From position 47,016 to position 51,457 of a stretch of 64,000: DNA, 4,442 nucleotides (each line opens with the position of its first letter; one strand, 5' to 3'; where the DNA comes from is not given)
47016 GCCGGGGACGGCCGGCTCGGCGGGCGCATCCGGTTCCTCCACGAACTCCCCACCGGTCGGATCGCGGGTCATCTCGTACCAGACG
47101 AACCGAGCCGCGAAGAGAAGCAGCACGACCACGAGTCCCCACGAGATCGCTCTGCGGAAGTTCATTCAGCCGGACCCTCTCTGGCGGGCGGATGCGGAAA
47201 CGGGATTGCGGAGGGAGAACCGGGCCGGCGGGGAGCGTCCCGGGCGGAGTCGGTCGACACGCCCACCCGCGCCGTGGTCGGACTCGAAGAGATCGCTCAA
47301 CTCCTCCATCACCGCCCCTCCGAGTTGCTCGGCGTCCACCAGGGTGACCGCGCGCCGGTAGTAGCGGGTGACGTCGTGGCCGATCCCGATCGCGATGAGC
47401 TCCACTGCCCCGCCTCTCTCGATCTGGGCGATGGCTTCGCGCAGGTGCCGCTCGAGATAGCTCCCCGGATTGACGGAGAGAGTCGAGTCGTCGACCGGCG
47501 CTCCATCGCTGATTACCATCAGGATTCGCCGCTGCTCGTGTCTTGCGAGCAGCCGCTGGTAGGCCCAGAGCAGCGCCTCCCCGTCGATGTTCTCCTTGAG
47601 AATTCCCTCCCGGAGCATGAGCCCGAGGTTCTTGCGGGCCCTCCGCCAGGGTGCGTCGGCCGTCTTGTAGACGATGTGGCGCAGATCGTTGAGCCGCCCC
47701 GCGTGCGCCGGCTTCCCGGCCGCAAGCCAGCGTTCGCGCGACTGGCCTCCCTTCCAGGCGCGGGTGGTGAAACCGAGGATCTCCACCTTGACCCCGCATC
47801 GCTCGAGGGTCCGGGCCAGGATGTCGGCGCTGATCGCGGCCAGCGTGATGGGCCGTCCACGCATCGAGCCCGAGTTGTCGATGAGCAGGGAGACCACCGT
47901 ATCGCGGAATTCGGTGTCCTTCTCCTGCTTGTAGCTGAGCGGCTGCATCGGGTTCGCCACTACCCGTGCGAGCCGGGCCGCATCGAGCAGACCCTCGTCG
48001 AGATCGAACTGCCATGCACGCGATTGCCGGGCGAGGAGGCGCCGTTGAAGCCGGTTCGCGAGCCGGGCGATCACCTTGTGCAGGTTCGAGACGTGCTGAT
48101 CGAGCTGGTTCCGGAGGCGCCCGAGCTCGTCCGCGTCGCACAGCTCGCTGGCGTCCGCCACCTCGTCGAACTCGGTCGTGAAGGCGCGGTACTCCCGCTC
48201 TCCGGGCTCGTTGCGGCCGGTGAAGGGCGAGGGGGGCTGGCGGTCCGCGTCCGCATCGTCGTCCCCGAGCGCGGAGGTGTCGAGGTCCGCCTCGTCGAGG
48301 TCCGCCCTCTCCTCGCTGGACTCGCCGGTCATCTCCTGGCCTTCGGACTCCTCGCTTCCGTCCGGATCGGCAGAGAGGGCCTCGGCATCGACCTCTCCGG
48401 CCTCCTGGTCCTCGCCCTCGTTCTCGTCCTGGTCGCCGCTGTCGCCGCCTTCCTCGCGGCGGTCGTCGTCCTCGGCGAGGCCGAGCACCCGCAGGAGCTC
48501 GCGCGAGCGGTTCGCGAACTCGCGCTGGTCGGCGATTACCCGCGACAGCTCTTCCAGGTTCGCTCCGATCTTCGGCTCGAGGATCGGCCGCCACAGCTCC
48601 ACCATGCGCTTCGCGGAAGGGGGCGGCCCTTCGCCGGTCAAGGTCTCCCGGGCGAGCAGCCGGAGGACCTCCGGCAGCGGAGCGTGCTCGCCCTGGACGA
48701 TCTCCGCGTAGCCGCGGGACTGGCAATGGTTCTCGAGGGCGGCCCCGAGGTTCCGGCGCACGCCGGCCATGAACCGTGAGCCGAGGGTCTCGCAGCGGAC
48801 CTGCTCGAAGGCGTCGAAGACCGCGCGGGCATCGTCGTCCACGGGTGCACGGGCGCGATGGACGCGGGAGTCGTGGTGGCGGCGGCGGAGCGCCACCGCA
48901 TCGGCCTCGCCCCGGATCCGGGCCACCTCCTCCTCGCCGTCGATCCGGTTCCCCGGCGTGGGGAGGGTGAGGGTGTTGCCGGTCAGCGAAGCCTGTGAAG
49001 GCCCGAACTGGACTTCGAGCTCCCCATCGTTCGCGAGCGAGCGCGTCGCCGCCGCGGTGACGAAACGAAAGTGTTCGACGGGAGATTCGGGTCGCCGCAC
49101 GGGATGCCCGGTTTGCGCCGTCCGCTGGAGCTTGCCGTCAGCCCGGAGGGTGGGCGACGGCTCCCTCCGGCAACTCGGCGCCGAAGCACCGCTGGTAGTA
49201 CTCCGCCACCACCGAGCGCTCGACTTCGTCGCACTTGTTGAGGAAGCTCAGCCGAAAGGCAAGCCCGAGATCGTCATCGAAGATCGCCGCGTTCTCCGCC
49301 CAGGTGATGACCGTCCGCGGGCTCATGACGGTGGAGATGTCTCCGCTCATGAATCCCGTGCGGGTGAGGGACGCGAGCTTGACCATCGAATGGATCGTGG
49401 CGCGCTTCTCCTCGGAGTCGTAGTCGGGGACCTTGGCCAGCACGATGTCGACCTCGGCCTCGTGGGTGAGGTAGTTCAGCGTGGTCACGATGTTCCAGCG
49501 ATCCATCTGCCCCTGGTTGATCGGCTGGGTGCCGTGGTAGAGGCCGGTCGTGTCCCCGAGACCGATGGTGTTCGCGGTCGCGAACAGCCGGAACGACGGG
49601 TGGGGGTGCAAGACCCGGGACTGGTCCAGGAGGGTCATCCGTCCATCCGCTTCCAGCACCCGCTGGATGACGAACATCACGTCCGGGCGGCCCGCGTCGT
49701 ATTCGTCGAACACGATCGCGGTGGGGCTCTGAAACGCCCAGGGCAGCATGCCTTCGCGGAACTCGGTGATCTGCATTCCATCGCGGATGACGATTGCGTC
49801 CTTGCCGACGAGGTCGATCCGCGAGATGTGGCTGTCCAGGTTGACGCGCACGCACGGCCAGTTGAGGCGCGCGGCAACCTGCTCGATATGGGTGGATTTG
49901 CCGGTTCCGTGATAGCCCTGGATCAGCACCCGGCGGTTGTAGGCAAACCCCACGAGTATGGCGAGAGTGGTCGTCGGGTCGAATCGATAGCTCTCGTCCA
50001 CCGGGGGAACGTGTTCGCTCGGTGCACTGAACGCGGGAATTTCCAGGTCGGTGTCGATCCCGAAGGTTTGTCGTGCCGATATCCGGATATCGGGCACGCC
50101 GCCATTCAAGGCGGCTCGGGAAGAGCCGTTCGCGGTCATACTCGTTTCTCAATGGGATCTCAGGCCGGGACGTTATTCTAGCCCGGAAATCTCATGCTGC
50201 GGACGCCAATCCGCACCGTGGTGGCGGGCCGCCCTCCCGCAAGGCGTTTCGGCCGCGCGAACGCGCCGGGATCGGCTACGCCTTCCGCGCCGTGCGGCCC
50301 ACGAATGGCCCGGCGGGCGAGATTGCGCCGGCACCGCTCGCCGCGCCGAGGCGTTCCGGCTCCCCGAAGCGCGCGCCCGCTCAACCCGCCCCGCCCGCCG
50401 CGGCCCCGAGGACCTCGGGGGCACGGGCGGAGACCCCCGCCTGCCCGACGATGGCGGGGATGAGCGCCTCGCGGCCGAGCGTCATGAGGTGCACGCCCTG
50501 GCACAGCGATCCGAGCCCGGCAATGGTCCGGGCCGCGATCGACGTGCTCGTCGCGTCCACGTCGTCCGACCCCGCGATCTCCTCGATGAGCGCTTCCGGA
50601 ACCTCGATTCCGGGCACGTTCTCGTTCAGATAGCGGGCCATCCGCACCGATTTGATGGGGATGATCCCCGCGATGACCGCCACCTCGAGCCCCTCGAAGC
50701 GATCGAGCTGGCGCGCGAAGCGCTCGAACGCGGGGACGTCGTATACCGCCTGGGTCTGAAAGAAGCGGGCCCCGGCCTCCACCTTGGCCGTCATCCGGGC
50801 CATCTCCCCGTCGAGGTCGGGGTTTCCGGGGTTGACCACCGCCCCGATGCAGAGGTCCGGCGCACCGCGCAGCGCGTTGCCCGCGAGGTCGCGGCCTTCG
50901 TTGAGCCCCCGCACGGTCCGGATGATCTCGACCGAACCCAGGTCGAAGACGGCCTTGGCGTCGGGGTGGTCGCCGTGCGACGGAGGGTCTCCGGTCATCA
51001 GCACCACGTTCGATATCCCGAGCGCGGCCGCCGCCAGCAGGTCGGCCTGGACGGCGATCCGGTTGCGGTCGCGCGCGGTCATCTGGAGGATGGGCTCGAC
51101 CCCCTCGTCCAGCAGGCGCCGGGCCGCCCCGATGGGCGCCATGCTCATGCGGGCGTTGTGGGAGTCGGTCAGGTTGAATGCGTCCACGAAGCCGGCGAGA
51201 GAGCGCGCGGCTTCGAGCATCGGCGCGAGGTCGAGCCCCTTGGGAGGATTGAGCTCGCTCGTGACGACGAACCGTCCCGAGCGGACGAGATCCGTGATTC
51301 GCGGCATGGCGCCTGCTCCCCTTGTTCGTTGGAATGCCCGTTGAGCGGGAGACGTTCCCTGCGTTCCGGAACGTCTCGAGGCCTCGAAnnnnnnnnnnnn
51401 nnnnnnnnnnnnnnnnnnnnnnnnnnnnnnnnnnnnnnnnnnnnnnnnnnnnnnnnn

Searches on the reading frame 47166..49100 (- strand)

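Call 9: search_protein_families(library=pfam, proteins=[window:47166-49100:-], max_evalue=0.001)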
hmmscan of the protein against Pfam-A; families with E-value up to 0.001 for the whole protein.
window:47166-49100:- (644 aa): 2 families
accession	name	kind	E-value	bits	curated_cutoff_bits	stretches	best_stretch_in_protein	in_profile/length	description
PF11775.14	CobT_C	-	8.9e-104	346.4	21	1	389-605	1-218/220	Cobalamin biosynthesis protein CobT VWA domain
PF06213.17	CobT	-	1.5e-80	271.1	26.1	1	5-272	1-268/276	Cobalamin biosynthesis protein CobT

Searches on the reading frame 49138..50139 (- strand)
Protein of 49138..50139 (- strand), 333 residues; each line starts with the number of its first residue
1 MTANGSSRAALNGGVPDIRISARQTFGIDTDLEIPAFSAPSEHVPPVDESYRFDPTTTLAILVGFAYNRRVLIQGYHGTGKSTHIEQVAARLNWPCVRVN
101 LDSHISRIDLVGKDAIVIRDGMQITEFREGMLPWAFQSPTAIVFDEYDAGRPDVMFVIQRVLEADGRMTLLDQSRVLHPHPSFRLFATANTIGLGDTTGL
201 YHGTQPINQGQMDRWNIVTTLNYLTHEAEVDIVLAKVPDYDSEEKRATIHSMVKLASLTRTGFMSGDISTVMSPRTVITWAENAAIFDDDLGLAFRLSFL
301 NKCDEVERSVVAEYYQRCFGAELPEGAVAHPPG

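Call 9: search_protein_families(library=pfam, proteins=[window:49138-50139:-], max_evalue=0.001)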
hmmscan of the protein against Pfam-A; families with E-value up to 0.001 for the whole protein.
window:49138-50139:- (333 aa): 3 families
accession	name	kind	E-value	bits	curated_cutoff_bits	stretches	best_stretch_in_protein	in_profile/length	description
PF12556.13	CobS_N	-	2.8e-15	56.2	22.2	1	14-44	4-34/34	Cobaltochelatase CobS subunit N terminal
PF07728.20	AAA_5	-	4.8e-12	46.5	22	1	71-193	2-125/139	AAA domain (dynein-related subfamily)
PF00004.35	AAA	-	4.2e-05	24.4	21.2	1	71-154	1-73/131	ATPase family associated with various cellular activities (AAA)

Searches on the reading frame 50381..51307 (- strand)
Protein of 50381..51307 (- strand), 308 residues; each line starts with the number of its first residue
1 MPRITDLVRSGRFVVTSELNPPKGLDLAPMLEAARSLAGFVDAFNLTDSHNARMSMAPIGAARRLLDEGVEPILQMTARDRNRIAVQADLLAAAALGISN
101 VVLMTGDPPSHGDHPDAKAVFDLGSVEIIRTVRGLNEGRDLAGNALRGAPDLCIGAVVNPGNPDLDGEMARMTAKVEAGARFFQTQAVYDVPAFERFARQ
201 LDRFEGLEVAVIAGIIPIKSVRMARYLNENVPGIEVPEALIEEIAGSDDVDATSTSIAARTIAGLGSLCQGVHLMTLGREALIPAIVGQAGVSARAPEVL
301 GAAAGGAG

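Call 9: search_protein_families(library=pfam, proteins=[window:50381-51307:-], max_evalue=0.001)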
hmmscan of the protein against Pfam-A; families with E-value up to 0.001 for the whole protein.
window:50381-51307:- (308 aa): 1 family
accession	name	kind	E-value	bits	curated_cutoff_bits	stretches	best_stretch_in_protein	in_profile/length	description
PF02219.23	MTHFR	-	8.1e-37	127.5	24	1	4-291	2-287/287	Methylenetetrahydrofolate reductase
